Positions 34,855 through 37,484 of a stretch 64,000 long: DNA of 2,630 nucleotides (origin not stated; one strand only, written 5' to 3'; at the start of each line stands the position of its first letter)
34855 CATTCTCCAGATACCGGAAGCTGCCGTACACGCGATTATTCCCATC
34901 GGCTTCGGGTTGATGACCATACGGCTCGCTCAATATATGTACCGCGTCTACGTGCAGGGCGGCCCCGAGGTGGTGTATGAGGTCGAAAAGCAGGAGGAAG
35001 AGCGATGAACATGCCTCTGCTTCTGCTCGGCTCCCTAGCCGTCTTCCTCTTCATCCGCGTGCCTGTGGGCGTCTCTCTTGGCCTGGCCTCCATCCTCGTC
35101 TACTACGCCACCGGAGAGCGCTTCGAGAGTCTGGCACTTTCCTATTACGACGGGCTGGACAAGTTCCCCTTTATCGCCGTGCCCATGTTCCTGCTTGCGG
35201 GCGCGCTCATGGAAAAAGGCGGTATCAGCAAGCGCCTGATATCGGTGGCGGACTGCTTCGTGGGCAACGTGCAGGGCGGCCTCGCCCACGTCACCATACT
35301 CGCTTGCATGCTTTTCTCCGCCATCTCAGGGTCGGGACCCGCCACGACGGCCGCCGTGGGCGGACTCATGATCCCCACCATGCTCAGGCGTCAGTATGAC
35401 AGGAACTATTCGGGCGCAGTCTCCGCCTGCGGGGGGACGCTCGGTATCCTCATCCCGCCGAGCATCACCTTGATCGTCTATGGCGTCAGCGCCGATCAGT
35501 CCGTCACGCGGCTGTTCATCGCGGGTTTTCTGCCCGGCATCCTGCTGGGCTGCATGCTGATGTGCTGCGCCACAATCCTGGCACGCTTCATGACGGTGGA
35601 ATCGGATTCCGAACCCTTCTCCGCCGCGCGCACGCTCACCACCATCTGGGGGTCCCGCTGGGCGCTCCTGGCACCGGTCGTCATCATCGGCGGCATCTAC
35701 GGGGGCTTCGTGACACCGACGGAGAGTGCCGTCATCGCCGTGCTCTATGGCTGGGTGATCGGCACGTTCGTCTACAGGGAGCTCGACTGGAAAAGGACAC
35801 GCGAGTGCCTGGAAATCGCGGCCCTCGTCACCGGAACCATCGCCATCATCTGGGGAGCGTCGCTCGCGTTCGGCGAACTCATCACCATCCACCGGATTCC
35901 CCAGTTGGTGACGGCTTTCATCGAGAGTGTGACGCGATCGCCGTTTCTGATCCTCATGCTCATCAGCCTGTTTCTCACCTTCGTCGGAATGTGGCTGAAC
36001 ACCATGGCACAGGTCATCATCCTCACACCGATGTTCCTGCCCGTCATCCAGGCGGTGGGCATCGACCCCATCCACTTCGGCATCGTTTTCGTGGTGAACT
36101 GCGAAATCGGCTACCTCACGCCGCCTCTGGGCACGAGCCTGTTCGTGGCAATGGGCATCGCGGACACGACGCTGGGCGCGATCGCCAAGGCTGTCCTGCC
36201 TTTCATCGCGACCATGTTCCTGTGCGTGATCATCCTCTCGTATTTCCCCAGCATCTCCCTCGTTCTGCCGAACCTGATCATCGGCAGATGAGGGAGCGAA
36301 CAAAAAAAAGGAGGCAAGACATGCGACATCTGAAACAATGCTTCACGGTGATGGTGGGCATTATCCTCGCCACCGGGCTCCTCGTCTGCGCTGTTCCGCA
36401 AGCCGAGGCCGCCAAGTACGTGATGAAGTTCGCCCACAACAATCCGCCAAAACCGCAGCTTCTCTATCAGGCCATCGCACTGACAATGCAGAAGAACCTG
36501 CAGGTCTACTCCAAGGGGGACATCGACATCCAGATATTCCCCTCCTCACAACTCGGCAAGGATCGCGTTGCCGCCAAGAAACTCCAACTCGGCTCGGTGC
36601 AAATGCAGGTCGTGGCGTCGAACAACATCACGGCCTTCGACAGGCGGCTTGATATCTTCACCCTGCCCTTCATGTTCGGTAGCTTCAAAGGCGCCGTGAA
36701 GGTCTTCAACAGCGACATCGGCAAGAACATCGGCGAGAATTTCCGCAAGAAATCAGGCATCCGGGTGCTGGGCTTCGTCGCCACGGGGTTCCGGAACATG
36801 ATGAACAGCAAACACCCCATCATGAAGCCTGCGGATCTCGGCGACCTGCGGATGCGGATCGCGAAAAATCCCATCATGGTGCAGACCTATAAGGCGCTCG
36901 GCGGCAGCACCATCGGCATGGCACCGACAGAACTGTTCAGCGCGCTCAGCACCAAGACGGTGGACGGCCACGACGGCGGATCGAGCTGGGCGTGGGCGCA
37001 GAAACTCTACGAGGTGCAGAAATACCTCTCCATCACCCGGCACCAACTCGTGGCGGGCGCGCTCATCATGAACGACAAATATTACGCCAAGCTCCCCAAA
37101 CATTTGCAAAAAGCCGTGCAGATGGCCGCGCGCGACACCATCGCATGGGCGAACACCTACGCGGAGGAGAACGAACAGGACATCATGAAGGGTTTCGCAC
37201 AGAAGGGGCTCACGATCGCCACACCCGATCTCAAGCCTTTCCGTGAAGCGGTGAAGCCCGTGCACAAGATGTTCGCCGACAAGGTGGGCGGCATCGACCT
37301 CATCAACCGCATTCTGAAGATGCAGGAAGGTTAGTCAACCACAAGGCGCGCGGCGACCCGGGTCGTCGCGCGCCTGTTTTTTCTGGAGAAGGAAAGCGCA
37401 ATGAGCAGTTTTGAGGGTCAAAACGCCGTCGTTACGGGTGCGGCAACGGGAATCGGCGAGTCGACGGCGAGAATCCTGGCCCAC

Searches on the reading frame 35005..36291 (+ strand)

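Call 28: search_protein_families(library=pfam, proteins=[window:35005-36291:+], max_evalue=0.0001)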
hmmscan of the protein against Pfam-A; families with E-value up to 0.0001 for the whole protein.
window:35005-36291:+ (428 aa): 1 family
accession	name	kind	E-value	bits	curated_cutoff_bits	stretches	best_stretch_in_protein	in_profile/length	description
PF06808.19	DctM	-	3.7e-111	372.3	23.8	1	8-417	1-413/413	Tripartite ATP-independent periplasmic transporter, DctM component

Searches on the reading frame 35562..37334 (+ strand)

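Call 28: search_protein_families(library=pfam, proteins=[window:35562-37334:+], max_evalue=0.0001)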
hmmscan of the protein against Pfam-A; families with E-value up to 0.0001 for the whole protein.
window:35562-37334:+ (590 aa): 1 family
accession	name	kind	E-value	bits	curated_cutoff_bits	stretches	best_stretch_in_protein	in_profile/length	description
PF03480.18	DctP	-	1.7e-73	247.9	23.4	1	291-572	2-284/286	Bacterial extracellular solute-binding protein, family 7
